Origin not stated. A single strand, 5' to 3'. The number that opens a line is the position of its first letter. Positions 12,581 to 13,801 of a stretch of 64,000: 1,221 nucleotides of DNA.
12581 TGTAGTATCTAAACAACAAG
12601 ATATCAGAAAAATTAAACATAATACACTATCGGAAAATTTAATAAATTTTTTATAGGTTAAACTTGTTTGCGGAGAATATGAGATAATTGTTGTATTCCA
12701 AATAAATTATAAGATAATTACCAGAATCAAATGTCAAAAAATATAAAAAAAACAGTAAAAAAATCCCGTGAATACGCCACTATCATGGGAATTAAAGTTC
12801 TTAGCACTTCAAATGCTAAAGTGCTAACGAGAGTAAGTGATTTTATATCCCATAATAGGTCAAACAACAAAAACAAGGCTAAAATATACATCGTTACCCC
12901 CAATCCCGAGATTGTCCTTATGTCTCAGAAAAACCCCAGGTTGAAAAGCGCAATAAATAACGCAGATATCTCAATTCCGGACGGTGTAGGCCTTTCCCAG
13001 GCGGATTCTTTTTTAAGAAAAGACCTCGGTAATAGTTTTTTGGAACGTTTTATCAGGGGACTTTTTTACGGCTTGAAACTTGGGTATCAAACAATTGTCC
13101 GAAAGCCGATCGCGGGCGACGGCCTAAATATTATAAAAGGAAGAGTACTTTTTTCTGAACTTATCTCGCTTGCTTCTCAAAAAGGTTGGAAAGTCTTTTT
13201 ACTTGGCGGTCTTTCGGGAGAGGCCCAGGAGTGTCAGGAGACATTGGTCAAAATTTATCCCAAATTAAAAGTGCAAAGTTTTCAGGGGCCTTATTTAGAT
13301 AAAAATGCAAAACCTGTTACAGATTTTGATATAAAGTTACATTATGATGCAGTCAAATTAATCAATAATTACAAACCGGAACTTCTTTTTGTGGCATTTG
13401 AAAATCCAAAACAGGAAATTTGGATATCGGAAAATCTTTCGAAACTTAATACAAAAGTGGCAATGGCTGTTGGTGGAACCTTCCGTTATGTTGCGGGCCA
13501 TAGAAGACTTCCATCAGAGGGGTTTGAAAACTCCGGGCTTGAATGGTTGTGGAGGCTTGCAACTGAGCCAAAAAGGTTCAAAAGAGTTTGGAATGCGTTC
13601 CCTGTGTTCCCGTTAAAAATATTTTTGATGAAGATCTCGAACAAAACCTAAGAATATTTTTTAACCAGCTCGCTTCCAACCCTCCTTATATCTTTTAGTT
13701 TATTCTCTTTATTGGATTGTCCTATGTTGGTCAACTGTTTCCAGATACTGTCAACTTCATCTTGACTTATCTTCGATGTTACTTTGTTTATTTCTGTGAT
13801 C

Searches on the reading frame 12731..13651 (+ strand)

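Call 108: search_protein_families(library=pfam, proteins=[window:12731-13651:+], max_evalue=0.00001)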
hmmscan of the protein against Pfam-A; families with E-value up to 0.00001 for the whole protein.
window:12731-13651:+ (306 aa): 1 family
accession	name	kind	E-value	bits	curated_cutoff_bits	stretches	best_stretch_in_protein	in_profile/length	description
PF03808.19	Glyco_tran_WecG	-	5.9e-35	121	27.4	1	136-286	27-167/168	Glycosyl transferase WecG/TagA/CpsF family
